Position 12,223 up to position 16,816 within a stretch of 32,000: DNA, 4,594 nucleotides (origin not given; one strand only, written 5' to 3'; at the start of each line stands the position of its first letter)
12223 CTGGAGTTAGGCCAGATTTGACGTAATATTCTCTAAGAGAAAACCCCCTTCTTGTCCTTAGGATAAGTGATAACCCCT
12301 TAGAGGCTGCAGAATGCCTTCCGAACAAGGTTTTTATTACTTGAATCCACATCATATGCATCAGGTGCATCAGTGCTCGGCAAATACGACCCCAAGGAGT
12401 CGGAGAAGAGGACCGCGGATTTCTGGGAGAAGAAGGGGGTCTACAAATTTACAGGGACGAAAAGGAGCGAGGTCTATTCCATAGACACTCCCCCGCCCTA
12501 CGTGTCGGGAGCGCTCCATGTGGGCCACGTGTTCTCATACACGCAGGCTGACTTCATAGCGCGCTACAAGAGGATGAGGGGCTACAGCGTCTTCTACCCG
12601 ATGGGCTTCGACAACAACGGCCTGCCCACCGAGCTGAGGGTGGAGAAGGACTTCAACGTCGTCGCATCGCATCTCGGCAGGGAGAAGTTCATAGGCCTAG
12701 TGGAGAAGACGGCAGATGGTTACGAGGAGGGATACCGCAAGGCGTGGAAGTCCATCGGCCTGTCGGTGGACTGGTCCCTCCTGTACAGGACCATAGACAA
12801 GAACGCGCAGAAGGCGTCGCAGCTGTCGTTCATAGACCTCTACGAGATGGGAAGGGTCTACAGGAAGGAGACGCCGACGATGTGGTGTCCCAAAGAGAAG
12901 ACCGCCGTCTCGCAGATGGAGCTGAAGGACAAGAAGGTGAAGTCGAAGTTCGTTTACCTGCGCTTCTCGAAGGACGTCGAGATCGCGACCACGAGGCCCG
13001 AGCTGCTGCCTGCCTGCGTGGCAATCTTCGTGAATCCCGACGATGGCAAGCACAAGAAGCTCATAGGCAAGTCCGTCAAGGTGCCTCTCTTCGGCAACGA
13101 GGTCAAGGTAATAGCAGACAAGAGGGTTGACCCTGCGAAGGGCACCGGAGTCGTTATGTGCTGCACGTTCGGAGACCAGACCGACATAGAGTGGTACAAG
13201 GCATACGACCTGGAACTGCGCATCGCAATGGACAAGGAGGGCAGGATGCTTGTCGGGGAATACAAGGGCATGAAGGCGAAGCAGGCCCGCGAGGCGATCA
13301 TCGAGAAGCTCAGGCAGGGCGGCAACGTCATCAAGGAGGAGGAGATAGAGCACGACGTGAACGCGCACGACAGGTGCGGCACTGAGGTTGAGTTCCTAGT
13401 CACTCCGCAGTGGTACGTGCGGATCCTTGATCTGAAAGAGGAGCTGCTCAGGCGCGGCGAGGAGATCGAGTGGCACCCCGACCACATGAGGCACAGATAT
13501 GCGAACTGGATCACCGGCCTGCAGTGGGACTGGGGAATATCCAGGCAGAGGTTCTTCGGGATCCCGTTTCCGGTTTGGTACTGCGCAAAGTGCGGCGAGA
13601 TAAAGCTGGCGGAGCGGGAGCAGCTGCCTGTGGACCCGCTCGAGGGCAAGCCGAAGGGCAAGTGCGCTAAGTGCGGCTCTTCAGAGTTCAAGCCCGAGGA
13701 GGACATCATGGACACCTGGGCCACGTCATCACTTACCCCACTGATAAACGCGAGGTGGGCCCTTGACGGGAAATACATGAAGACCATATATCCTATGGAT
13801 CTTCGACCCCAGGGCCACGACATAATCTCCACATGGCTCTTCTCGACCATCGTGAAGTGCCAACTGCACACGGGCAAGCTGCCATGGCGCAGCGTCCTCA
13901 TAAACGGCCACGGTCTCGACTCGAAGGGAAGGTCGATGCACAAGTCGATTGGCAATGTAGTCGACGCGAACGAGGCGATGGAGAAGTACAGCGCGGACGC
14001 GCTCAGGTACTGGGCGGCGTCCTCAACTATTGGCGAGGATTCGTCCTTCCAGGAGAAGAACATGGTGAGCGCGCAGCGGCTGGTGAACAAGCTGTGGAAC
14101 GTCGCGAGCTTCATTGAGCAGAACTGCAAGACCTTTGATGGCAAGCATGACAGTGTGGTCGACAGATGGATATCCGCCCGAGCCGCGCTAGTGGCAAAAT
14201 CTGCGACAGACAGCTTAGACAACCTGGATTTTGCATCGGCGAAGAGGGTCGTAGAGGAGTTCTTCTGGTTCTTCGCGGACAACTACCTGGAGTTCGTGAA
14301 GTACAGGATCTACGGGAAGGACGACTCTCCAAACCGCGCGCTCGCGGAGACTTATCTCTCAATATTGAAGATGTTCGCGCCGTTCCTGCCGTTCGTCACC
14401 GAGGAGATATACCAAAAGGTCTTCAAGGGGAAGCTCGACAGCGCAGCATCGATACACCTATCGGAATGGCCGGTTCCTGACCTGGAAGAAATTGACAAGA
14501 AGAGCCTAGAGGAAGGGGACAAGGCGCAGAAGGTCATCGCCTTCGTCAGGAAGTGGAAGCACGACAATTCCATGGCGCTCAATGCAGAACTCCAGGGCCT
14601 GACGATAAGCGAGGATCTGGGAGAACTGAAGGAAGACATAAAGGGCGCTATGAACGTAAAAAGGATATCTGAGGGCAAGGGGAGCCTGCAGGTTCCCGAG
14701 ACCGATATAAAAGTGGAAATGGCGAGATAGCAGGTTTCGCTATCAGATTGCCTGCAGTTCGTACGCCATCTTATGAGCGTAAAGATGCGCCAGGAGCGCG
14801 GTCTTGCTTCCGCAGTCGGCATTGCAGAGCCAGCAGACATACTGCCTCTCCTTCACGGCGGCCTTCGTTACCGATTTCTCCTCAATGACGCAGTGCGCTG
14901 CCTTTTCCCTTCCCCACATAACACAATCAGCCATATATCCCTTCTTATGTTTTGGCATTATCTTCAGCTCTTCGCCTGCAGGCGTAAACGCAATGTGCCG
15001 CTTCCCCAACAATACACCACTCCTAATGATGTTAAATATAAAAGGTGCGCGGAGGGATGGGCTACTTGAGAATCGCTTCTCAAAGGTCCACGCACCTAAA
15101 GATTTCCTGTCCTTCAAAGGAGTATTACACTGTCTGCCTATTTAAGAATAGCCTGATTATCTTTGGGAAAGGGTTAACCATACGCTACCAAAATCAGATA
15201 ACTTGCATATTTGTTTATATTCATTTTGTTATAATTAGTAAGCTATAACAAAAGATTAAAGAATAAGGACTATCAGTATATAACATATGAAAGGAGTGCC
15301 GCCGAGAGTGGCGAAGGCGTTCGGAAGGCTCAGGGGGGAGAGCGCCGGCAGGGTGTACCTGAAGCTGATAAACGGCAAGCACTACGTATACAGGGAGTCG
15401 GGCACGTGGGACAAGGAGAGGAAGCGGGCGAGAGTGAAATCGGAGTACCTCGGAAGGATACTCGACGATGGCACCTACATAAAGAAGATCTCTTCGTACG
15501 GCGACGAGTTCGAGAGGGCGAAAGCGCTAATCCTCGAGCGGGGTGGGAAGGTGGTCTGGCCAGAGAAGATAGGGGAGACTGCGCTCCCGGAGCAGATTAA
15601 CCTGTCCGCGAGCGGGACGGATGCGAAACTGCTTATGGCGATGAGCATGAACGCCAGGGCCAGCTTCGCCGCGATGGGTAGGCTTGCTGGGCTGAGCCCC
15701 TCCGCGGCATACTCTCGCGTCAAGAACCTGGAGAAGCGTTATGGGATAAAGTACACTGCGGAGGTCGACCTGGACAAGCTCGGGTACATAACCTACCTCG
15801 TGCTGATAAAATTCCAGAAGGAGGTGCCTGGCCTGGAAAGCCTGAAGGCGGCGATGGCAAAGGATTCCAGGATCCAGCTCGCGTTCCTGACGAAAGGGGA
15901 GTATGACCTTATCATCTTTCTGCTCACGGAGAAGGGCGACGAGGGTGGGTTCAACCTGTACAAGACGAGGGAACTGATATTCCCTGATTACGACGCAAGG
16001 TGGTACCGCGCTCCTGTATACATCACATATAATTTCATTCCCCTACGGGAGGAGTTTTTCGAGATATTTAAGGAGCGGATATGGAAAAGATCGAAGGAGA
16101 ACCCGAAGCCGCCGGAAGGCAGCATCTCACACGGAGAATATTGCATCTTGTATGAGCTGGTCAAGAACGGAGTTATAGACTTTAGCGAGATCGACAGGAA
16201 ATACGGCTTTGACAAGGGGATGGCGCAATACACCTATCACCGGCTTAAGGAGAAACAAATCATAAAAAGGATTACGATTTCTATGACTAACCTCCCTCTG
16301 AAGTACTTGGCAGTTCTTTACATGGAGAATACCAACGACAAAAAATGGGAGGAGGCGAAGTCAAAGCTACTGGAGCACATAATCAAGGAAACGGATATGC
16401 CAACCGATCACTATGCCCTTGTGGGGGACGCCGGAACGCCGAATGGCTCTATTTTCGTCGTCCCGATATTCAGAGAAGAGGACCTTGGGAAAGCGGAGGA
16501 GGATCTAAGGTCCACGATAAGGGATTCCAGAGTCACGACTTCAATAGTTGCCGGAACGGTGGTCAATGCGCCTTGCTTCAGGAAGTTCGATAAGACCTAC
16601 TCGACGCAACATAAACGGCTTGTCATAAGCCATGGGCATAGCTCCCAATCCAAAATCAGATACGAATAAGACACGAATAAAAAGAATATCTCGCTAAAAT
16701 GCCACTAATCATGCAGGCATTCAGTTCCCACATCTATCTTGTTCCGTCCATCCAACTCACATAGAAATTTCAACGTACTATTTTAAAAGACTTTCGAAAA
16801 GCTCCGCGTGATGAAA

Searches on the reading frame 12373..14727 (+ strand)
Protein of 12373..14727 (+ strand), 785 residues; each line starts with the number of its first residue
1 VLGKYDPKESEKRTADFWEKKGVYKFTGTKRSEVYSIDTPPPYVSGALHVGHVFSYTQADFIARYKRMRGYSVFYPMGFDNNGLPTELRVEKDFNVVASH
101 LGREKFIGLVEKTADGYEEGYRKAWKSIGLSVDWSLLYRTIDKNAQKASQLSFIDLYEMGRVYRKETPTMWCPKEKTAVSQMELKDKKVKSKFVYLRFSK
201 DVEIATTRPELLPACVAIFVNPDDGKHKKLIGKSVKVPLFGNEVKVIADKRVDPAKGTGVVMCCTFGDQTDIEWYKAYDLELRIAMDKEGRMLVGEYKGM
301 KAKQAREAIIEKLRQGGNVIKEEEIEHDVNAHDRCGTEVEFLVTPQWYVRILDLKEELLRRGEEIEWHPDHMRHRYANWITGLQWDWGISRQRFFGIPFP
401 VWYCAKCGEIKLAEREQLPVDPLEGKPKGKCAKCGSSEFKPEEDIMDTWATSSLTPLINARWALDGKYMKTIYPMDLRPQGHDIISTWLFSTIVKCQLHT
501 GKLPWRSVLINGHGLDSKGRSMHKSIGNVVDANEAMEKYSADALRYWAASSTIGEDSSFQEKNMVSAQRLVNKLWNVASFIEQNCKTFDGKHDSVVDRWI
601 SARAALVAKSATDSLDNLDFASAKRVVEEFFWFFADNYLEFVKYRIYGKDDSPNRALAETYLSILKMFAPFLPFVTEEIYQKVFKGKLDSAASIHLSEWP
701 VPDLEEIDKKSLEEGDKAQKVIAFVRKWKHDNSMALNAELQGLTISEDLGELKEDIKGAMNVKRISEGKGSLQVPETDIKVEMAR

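Call 9: search_protein_families(library=pfam, proteins=[window:12373-14727:+], max_evalue=0.01)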
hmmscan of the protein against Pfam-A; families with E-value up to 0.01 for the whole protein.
window:12373-14727:+ (785 aa): 5 families
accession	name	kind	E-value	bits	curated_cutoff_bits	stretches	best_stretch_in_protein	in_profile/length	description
PF00133.28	tRNA-synt_1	-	1.1e-91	308.1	22.7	1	15-559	3-413/414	tRNA synthetases class I (I, L, M and V)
PF08264.19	Anticodon_1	-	4.9e-30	104.8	25.1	1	597-741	1-145/148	Anticodon-binding domain of tRNA ligase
PF09334.17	tRNA-synt_1g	-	3.8e-27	95.5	20.1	2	37-181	3-132/391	tRNA synthetases class I (M)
PF01406.26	tRNA-synt_1e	-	5.2e-06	26.5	27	1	510-568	243-300/301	tRNA synthetases class I (C) catalytic domain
PF13603.12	tRNA-synt_1_2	-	0.003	17.5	25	0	232-291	86-145/185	Leucyl-tRNA synthetase, editing domain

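Call 10: search_protein_families(library=ncbifam, proteins=[window:12373-14727:+], max_evalue=0.01)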
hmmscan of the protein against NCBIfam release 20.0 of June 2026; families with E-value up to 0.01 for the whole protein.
window:12373-14727:+ (785 aa): 17 families
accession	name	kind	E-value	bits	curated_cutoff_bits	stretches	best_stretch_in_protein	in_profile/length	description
NF009687.0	PRK13208.1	equivalog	0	1029.4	738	1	4-770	9-791/801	valine--tRNA ligase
NF000540.1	alt_ValS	exception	6.1e-226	752.2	900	1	11-752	10-807/827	valine--tRNA ligase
TIGR00422.1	valS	equivalog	3.2e-222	740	612.1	1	2-762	2-781/863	valine--tRNA ligase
NF004349.1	PRK05729.1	equivalog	1.3e-171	572.8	704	1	4-747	3-743/860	valine--tRNA ligase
TIGR00392.1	ileS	equivalog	3.1e-119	399.5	621.4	2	243-749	310-853/861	isoleucine--tRNA ligase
NF011492.0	PRK14900.1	equivalog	9e-117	391.3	1783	1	4-753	12-777/1044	valine--tRNA ligase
NF008957.0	PRK12300.1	subfamily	1.1e-71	242.1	677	4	7-224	6-240/946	leucine--tRNA ligase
NF000258.1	MupB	exception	8.2e-68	229.2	1900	2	242-737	294-811/1033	mupirocin-resistant isoleucine--tRNA ligase MupB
NF000257.1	MupA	exception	3.7e-63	213.7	1900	2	244-739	292-811/1024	mupirocin-resistant isoleucine--tRNA ligase MupA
TIGR00395.1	leuS_arch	equivalog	1.1e-58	199.1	648.5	4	10-223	3-233/938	leucine--tRNA ligase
TIGR00396.1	leuS_bact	equivalog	1.6e-56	191.9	548.4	4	5-186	1-169/843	leucine--tRNA ligase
NF040702.1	ileS_w_GNAT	exception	4e-53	180.4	1999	2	238-709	486-981/1100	isoleucine--tRNA ligase, N-acetyltransferase domain-containing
TIGR00398.1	metG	equivalog_domain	1.6e-33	116.2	336.35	2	36-189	2-140/530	methionine--tRNA ligase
NF008900.0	PRK12267.1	equivalog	4.2e-26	91.6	598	2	35-187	6-143/648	methionine--tRNA ligase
NF001100.0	PRK00133.1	equivalog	5.7e-25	87.9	587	2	41-177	13-134/676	methionine--tRNA ligase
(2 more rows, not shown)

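Call 17: find_related_loci(query=window:12373-14727:+, collection=genome_contigs, flank=8000)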
Query window:12373-14727:+ (785 aa) in genome_contigs; peptide patterns used: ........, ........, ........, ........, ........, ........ (x = any residue, [..] = any of these).
35 stretches matched a pattern; 16 encode a relative of the query (tblastn E <= 1e-3); 16 distinct loci.
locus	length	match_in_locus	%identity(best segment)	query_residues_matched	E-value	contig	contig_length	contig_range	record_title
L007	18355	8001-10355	82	1-785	0e+0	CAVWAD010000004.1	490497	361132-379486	MAG: uncultured archaeon isolate MFD03726.bin.2.73 genome assembly, contig: contig_30163, whole genome shotgun sequence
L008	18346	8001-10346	62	1-785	0e+0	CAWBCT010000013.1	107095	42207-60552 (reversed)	MAG: uncultured archaeon isolate MFD04780.bin.2.2 genome assembly, contig: contig_6430, whole genome shotgun sequence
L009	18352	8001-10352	58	1-785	0e+0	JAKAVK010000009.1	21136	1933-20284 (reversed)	MAG: Candidatus Micrarchaeota archaeon isolate YP3.bin93 NODE_3061_length_21136_cov_6.22433, whole genome shotgun sequen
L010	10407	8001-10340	57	1-782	0e+0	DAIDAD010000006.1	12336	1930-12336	MAG TPA_asm: Candidatus Micrarchaeaceae archaeon isolate clean1831 NODE_6_length_12336_cov_2.789053, whole genome shotgu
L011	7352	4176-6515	57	1-785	0e+0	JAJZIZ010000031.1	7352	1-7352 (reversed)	MAG: Candidatus Micrarchaeota archaeon isolate LSA5.bin106 NODE_15318_length_7352_cov_1.218962, whole genome shotgun seq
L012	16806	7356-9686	60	1-783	0e+0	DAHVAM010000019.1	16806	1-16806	MAG TPA_asm: Candidatus Micrarchaeota archaeon isolate clean1702 NODE_19_length_16806_cov_3.170303, whole genome shotgun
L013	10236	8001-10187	47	4-705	0e+0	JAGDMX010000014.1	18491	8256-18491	MAG: Chloroflexota bacterium isolate CTSoil_045 scaffold_1128, whole genome shotgun sequence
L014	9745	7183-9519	58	4-777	0e+0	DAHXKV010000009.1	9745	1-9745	MAG TPA_asm: Candidatus Micrarchaeota archaeon isolate clean1580 k141_865630, whole genome shotgun sequence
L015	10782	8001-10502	38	10-775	2e-177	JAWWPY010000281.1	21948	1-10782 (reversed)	MAG: Streptosporangiaceae bacterium isolate BP_381 scaffold_5413347, whole genome shotgun sequence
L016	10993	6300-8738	38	4-746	1e-171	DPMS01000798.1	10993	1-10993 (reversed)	MAG TPA_asm: Actinomycetota bacterium isolate UBA9676 contig_3391, whole genome shotgun sequence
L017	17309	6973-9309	59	4-785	0e+0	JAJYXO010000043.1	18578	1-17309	MAG: Candidatus Micrarchaeota archaeon isolate FK3.bin49 NODE_5915_length_18578_cov_2.480299, whole genome shotgun seque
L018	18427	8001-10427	39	18-765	1e-168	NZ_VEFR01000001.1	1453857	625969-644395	Agrococcus jejuensis strain DE0131 NODE_1_length_1453857_cov_45.975239, whole genome shotgun sequence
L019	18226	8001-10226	41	18-701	5e-168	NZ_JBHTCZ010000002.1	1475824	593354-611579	Agrococcus sp. GCM10030265 strain CPCC 206402 platanus_K_17_124_2, whole genome shotgun sequence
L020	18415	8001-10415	38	11-735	5e-168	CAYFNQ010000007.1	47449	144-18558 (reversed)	MAG TPA_asm: uncultured Actinomyces sp. isolate ERP107106_co1_134 genome assembly, contig: NODE_568_length_47449_cov_24.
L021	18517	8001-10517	38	18-785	8e-167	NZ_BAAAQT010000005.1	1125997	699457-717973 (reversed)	Agrococcus versicolor strain JCM 16026 sequence05, whole genome shotgun sequence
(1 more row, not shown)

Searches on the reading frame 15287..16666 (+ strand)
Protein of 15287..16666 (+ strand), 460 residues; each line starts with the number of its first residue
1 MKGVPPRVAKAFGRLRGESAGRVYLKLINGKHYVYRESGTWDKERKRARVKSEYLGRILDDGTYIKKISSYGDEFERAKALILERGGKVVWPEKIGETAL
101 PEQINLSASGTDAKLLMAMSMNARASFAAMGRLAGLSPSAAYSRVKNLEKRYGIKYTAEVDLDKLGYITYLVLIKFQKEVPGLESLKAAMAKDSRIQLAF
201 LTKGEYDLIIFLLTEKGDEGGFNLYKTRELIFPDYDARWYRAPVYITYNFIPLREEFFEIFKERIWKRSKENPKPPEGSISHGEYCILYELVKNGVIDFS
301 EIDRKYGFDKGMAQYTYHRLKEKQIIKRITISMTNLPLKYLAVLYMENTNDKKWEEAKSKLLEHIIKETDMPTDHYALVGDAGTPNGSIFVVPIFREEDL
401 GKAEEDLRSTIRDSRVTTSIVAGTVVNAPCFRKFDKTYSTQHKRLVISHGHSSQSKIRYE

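Call 9: search_protein_families(library=pfam, proteins=[window:15287-16666:+], max_evalue=0.01)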
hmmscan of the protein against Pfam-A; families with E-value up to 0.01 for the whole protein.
window:15287-16666:+ (460 aa): 4 families
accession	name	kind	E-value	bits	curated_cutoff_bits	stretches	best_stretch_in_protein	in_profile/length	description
PF13404.12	HTH_AsnC-type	-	1.1e-08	35.2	27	1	111-149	4-42/42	AsnC-type helix-turn-helix domain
PF13412.12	HTH_24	-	0.003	17.5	21.9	0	120-150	13-43/48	Winged helix-turn-helix DNA-binding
PF19536.4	POU2F1_C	-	0.004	17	27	1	94-140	107-153/282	POU domain, class 2, transcription factor 1 C-terminal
PF01047.28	MarR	-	0.0096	16.2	24.6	0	280-328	1-49/59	MarR family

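Call 10: search_protein_families(library=ncbifam, proteins=[window:15287-16666:+], max_evalue=0.01)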
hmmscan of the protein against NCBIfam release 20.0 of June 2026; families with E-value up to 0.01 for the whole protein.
window:15287-16666:+ (460 aa): 8 families
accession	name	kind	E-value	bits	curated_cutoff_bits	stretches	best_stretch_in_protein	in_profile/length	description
NF040947.1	trans_reg_LysM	equivalog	9.1e-12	44.9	180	1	111-213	4-104/136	HTH-type transcriptional regulator LysM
NF008370.0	PRK11169.1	equivalog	2.6e-08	33.7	233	1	111-210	15-117/164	leucine-responsive transcriptional regulator Lrp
NF040820.1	trans_reg_LrpA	equivalog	4.7e-08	33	250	1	115-168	9-63/141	HTH-type transcriptional regulator LrpA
NF008384.0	PRK11179.1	equivalog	3.4e-07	30.2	227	1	111-216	10-116/153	transcriptional regulator AsnC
NF053758.1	ChrTpTrnRegChrS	equivalog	1.3e-05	25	250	0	108-197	12-101/158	chromate efflux transcriptional regulator ChrS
NF041396.1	TranRegLrp_Halo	equivalog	0.00014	21.7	190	1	112-210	7-105/149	HTH-type transcriptional regulator Lrp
TIGR01884.1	cas_HTH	subfamily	0.0029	17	60.2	0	263-329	123-189/202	CRISPR-associated CARF protein Csa3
NF040708.3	Siroheme_Dcarb_AhbA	equivalog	0.0031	17.3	140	0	299-360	19-80/144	siroheme decarboxylase subunit alpha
